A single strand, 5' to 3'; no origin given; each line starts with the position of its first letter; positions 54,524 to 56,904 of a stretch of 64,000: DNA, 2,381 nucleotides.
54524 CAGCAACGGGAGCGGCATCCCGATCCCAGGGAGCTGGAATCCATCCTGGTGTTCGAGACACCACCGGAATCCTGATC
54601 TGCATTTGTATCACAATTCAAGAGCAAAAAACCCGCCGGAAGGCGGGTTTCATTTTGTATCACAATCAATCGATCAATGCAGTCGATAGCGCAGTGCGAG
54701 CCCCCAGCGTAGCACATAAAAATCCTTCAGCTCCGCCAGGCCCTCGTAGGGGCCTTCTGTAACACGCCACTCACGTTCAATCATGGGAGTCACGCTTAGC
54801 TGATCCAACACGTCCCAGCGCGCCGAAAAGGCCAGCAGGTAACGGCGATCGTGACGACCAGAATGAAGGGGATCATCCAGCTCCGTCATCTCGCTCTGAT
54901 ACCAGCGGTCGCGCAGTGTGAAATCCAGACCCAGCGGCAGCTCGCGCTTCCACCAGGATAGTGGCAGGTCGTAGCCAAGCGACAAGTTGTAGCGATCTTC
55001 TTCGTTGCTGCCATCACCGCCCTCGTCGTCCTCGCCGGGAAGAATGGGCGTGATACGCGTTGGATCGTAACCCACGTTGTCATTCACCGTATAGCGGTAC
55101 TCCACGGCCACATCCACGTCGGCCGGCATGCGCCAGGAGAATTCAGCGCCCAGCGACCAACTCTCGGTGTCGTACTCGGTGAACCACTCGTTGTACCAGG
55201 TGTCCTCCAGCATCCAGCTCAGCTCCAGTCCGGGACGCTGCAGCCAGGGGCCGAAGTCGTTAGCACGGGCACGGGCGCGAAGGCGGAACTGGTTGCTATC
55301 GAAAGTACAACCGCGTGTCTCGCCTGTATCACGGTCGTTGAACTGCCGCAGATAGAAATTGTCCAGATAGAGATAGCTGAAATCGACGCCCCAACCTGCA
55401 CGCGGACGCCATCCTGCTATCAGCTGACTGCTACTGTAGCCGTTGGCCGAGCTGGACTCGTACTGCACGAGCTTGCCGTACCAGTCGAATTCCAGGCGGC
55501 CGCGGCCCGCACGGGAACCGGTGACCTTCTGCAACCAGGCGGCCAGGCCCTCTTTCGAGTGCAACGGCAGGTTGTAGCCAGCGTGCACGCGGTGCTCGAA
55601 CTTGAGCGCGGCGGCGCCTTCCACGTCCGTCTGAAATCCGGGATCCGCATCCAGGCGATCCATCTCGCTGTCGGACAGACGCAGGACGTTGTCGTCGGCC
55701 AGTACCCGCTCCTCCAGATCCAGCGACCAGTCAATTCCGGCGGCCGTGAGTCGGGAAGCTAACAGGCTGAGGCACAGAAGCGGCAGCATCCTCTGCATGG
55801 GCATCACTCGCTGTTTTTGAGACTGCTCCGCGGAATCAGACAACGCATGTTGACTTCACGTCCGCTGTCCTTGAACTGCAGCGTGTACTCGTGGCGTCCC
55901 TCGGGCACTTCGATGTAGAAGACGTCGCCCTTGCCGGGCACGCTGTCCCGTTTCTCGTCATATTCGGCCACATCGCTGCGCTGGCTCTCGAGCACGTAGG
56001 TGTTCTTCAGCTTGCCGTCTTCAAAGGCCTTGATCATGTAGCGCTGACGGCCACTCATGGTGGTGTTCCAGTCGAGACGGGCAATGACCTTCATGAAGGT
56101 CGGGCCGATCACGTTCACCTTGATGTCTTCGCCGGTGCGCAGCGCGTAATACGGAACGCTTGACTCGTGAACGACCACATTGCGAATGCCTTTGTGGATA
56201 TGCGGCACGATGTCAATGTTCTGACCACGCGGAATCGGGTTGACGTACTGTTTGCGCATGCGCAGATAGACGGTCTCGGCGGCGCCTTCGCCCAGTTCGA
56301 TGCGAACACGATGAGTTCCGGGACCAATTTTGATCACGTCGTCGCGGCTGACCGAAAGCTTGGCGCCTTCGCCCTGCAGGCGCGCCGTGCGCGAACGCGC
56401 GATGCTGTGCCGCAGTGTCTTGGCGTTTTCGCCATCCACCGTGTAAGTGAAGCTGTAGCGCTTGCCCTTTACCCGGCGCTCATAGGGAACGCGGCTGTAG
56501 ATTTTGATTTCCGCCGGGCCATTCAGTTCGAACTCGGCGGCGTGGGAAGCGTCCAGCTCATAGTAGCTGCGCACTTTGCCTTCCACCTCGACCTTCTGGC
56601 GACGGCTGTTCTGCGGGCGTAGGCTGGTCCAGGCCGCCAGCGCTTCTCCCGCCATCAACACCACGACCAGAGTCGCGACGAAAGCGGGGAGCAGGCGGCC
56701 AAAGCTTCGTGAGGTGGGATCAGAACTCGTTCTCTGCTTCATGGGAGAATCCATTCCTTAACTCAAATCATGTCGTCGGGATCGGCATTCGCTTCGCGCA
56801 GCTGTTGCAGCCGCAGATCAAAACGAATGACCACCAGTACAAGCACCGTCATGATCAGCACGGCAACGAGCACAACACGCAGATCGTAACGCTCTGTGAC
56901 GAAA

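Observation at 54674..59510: Poly-gamma-glutamate synthesis operon extended with a periplasmic protein and an outer-membrane beta-barrel: candidate complete Gram-negative PGA synthesis-export locus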

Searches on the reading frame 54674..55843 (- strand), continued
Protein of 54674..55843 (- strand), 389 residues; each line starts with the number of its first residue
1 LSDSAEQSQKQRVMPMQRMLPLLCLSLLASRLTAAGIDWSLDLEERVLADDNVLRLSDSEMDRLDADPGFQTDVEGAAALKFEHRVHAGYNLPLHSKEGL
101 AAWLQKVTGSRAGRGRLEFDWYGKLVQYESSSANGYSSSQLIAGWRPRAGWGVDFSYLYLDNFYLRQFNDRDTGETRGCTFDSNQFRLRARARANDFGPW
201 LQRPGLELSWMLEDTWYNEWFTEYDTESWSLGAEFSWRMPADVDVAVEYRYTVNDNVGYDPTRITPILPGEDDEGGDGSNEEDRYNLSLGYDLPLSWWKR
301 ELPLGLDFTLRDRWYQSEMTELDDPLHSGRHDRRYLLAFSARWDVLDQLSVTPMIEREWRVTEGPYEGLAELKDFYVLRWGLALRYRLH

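Call 32: search_protein_families(library=pfam, proteins=[L006:1564-5379:+, L006:10679-13126:+, L006:9056-10669:+, L006:7056-9113:+, L010:1720-5478:+, L010:10728-11765:+, L004:4831-5793:+], max_evalue=0.01)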
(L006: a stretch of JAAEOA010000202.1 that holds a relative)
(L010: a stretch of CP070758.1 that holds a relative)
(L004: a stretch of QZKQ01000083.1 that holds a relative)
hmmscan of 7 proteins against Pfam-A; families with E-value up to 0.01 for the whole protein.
L006:1564-5379:+ (1271 aa): 5 families
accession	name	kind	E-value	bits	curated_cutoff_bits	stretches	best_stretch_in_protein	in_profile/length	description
PF01364.23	Peptidase_C25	-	8.9e-57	193.4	23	1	172-514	1-373/374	Peptidase family C25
PF13860.13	FlgD_ig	-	7.9e-07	29.4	27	1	1195-1259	9-76/79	FlgD Ig-like domain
PF18962.6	Por_Secre_tail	-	4.3e-05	24.2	27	1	1189-1268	3-74/75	Secretion system C-terminal sorting domain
PF03785.20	Peptidase_C25_C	-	5.9e-05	23.3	25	1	520-603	1-76/79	Peptidase family C25, C terminal ig-like domain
PF07705.17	CARDB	-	0.00029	21.5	22.7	0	740-802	11-69/101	CARDB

L006:10679-13126:+ (815 aa): 2 families
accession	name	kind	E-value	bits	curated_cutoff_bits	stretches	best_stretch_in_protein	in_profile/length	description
PF03781.23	FGE-sulfatase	-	5.4e-32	111.9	23.3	1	594-810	62-255/255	Sulfatase-modifying factor enzyme 1-like domain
PF08309.17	LVIVD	-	4e-26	90.5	20.2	3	234-258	1-25/42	LVIVD repeat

L006:9056-10669:+ (537 aa): 0 families

L006:7056-9113:+ (685 aa): 0 families

L010:1720-5478:+ (1252 aa): 6 families
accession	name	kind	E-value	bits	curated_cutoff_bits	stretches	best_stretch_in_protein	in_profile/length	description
PF01364.23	Peptidase_C25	-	2.9e-64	218.1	23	1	230-581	1-374/374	Peptidase family C25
PF08126.16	Propeptide_C25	-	2.8e-14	53.1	22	1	35-216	6-198/205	Propeptide_C25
PF13860.13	FlgD_ig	-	8.6e-09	35.7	27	1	1188-1239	24-75/79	FlgD Ig-like domain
PF13585.12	CHU_C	-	0.0013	19.3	27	1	1188-1247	28-81/86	CHU_C Type IX secretion signal domain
PF18962.6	Por_Secre_tail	-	0.0073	17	27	0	1167-1248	3-73/75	Secretion system C-terminal sorting domain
PF03785.20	Peptidase_C25_C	-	0.0096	16.2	25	0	586-665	1-74/79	Peptidase family C25, C terminal ig-like domain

L010:10728-11765:+ (345 aa): 1 family
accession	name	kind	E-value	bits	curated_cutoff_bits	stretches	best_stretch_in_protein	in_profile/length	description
PF08309.17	LVIVD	-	1.2e-29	101.7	20.2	3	281-317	6-42/42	LVIVD repeat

L004:4831-5793:+ (320 aa): 2 families
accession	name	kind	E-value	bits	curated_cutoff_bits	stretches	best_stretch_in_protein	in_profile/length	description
PF07136.16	DUF1385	-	6.4e-76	255.1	22.1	1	59-307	1-226/227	Protein of unknown function (DUF1385)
PF09925.14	DUF2157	-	0.00092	19.4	32.4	1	93-224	23-112/146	Predicted membrane protein (DUF2157)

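Call 34: list_cluster_members(proteins=[P0001, P0023, P0025, P0031, P0017])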
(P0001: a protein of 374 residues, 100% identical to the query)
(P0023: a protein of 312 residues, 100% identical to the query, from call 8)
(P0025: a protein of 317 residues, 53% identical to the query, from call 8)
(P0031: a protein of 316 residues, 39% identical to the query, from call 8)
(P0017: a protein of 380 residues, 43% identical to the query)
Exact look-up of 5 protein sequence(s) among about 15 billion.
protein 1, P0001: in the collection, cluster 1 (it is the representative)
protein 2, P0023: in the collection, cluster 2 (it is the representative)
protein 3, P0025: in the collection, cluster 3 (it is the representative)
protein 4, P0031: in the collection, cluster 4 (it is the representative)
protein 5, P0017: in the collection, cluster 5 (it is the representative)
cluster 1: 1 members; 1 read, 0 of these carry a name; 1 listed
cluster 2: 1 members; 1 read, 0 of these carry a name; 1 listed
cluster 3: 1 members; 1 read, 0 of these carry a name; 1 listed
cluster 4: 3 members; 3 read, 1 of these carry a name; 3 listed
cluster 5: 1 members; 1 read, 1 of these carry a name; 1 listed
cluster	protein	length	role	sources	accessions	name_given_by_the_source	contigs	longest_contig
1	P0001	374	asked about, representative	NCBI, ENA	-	-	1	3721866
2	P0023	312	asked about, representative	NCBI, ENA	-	-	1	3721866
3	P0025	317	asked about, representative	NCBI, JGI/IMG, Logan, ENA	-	-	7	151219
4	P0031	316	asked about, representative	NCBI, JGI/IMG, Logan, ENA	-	hypothetical protein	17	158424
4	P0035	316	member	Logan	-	-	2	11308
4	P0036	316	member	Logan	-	-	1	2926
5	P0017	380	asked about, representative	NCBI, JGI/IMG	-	hypothetical protein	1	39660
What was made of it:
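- Tried and rejected: Cluster look-ups gave no organism name (call 34), so the window's phylum stays unknown.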

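Call 36: search_solved_structures(query=A1, max_evalue=1)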
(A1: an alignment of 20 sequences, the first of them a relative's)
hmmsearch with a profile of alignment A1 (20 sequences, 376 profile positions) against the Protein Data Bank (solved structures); distinct sequences matched with E-value up to 1: 0.

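Call 57: search_protein_representatives(alignment_id=A1)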
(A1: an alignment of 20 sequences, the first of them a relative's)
Query: 20 sequences, 376 profile positions. Proteins with E-value up to 0.001 (for the whole library): 346; up to 1e-10: 164; up to 1e-30: 21. The best 150 are listed.
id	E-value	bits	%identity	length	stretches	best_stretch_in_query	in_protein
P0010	1.9e-170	583.4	-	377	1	6-375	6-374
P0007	4.9e-159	545.8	-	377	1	6-375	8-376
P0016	2.0e-157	540.5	-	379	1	7-375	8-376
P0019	4.3e-156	536.1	-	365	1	9-375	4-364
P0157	1.2e-111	389.9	-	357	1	8-283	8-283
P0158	8.8e-109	380.4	-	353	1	8-375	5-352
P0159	6.2e-70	252.5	-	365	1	13-375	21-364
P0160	4.3e-44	167.5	-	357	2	103-371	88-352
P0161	1.8e-43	165.5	-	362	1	104-371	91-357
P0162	1.3e-42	162.7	-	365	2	104-374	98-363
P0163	2.4e-41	158.5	-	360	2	109-371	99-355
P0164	3.3e-40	154.7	-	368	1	23-373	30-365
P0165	1.9e-36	142.3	-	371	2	106-375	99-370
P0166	1.4e-35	139.5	-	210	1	163-364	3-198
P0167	4.6e-35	137.8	-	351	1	37-374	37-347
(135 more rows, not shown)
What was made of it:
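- The OMP family is small, with 346 representatives among 1.84 billion proteins (call 57).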

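Call 60: search_protein_families(library=pfam, alignment_id=A1, max_evalue=0.01)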
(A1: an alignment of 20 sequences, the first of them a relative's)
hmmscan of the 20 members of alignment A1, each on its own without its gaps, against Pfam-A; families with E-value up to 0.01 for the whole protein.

A. member 1, P0001 (374 aa): 1 family
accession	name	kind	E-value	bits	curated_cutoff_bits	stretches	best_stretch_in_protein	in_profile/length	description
PF13505.12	OMP_b-brl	-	4.5e-06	27.4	28.7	1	135-249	57-158/175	Outer membrane protein beta-barrel domain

B. families by the number of members that match (of 20 scanned): 1 family
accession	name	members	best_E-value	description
PF13505.12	OMP_b-brl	4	4.5e-06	Outer membrane protein beta-barrel domain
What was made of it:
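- Closest known: 14-stranded monomeric channels CymA and OmpG. Different: Sequence identity is 9-13%, and no sequence-level relation was found (calls 36, 60).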

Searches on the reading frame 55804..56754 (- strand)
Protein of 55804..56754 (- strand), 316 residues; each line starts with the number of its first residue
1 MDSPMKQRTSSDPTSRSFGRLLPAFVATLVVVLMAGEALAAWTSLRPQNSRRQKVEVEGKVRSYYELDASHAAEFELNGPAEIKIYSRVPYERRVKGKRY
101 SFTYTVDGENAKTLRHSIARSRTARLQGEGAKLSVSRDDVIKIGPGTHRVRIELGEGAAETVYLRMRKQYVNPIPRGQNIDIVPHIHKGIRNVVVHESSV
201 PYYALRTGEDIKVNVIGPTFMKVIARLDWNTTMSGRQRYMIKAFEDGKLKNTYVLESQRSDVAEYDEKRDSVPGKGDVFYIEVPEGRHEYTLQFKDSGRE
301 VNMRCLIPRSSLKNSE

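Call 3: search_protein_families(library=pfam, proteins=[window:55804-56754:-], max_evalue=0.1)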
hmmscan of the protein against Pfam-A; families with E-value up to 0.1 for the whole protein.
window:55804-56754:- (316 aa): 0 families

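Call 4: search_protein_families(library=ncbifam, proteins=[window:55804-56754:-], max_evalue=0.1)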
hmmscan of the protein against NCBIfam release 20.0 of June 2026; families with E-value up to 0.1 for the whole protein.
window:55804-56754:- (316 aa): 0 families

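Call 8: find_homologous_proteins(query=window:55804-56754:-, max_evalue=0.001)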
Query window:55804-56754:- (316 aa): 12 proteins with E <= 0.001 among 1194 candidates.
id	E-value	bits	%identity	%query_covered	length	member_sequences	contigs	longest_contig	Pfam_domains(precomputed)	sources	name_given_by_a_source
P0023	8.3e-204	693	100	99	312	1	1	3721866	-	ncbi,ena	-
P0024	1.5e-161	555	78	99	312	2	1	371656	-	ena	-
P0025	1.7e-103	364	53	99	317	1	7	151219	-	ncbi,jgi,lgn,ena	-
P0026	2.8e-87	311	47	88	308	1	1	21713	-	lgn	-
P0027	1.3e-86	309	48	87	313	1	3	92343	-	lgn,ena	-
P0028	3.2e-84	301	47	87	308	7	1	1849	-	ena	-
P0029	4.8e-83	297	45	98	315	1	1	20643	-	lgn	-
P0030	8.7e-78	280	45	93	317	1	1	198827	-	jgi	jgi:hypothetical protein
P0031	4.2e-67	245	39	84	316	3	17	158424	-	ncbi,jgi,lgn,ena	jgi:hypothetical protein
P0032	2.5e-66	242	40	92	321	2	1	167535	-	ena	-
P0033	2.8e-66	242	40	88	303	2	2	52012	-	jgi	-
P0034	2.7e-64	235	39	86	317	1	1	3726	-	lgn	-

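Call 26: predict_structure(alignment_id=A2)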
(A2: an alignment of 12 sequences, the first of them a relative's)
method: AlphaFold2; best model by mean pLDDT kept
length: 312 residues; sequences in the alignment: 12
mean_pLDDT: 86.5   pTM: 0.75
mean pLDDT of the five models: 86.5, 85.2, 84.8, 83.3, 82.3
residues with pLDDT >= 90: 200; 70-90: 76; 50-70: 15; < 50: 21
segments of 3 or more residues with pLDDT < 50: 1-14, 31-35
pLDDT, mean of each block of 10 residues (from residue 1): 40 55 67 62 89 94 92 94 95 95 94 95 92 95 95 94 92 83 89 90 91 92 88 92 95 91 89 93 94 87 80 44
secondary structure, 60 per line:
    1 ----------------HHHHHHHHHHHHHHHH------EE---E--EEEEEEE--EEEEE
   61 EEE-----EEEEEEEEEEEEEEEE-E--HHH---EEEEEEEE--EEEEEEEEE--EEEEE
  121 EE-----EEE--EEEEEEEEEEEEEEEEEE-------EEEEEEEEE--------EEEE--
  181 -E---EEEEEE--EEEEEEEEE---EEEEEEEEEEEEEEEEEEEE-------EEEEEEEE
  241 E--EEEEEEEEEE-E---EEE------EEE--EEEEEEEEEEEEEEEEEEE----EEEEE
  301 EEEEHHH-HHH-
elements in order: H17-32 E47-53 E56-63 E69-84 E95-102 E105-113 E116-122 E128-130 E133-150 E158-166 E175-178 E186-191 E194-202 E206-225 E233-241 E244-253 E259-261 E268-270 E273-291 E296-304
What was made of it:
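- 55804..56754 (-): P316: a secreted or periplasmic protein made of two duplicated jelly-roll beta-sandwich domains, net basic; proposed periplasmic binder or guide for the polymer. AlphaFold2 pLDDT 86.5 (call 26).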

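Call 30: fold_search(model_id=the predicted structure, library=pdb)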
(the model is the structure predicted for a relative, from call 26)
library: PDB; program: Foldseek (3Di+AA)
matches with E <= 10: 1671; with E <= 0.001: 97
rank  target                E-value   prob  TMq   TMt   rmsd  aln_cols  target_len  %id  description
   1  4xup_D                6.3e-07  1.00  0.22  0.22  18.9       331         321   12  Structure of the N-terminal CBM22-1-CBM22-2 tandem domain from Paenibacillus barcinonensis Xyn10C (released 2015-06-03)
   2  4xup_A                1.7e-06  1.00  0.22  0.21  17.6       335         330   12  Structure of the N-terminal CBM22-1-CBM22-2 tandem domain from Paenibacillus barcinonensis Xyn10C (released 2015-06-03)
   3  7lyu_A                2.0e-06  1.00  0.24  0.21  20.4       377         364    7  Reelin repeat 8 (released 2022-06-15)
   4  4xup_F                2.4e-06  1.00  0.21  0.21  19.2       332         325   12  Structure of the N-terminal CBM22-1-CBM22-2 tandem domain from Paenibacillus barcinonensis Xyn10C (released 2015-06-03)
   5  5x7o_A                2.8e-06  1.00  0.26  0.08  18.9       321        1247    9  Crystal structure of Paenibacillus sp. 598K alpha-1,6-glucosyltransferase (released 2017-07-26)
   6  9b8i                  7.7e-06  1.00  0.23  0.11  24.6       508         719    8  Cryo-EM structure of the E. coli cellulose synthase BcsB-BcsC fusion protein (released 2025-02-19)
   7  7zgn_B                8.5e-06  1.00  0.24  0.15  21.6       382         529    7  Plant/insect N-glycan active PNGase (released 2022-09-07)
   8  4xup_B                9.4e-06  1.00  0.21  0.21  19.0       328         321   12  Structure of the N-terminal CBM22-1-CBM22-2 tandem domain from Paenibacillus barcinonensis Xyn10C (released 2015-06-03)
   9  5b4x_A                1.3e-05  1.00  0.25  0.12  21.1       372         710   11  Crystal structure of the ApoER2 ectodomain in complex with the Reelin R56 fragment (released 2017-04-26)
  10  7zgn_A                1.7e-05  1.00  0.22  0.15  20.4       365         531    8  Plant/insect N-glycan active PNGase (released 2022-09-07)
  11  9vla_A                1.8e-05  1.00  0.24  0.15  19.0       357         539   10  Crystal structure of PNGase Bb in complex with MUXF glycopeptide (released 2026-02-18)
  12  9h9a                  2.3e-05  1.00  0.26  0.09  18.5       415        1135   10  native structure of the full-length pesticidal protein Cry8Ba2, from crystals formed in vivo (form 1) (released 2025-12-03)
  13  8w7n                  3.3e-05  1.00  0.24  0.09  18.8       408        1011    9  Crystal structure of the in-cell Cry1Aa purified from Bacillus thuringiensis (released 2024-03-06)
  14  4w8j                  3.6e-05  1.00  0.22  0.08  20.9       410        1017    7  Structure of the full-length insecticidal protein Cry1Ac reveals intriguing details of toxin packaging into in vivo form (released 2014-09-17)
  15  6kjl_A                4.0e-05  1.00  0.27  0.25  14.1       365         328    9  Xylanase J from Bacillus sp. strain 41M-1 (released 2019-09-04)
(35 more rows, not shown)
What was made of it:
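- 55804..56754 (-): Foldseek matches tandem CBM22 and BcsB at low TM-score (call 30).
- Jelly-roll CBM-like domains bind polymers in catabolic systems (call 30).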

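Call 37: search_solved_structures(query=A2, max_evalue=1)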
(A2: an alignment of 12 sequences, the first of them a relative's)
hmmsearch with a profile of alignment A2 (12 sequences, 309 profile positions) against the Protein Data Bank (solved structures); distinct sequences matched with E-value up to 1: 1.
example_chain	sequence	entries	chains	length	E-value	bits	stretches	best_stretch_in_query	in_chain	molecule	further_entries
6ywe_d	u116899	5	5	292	0.22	13.8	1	79-175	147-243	mL67 | Uncharacterized protein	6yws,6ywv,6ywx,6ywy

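Call 59: search_protein_families(library=pfam, alignment_id=A2, max_evalue=0.01)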
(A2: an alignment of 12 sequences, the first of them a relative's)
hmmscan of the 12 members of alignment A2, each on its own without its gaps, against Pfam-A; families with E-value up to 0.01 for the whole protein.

A. member 1, P0023 (312 aa): 0 families

B. families by the number of members that match (of 12 scanned): 1 family
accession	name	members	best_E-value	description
PF08940.17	DUF1918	3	0.00038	Domain of unknown function (DUF1918)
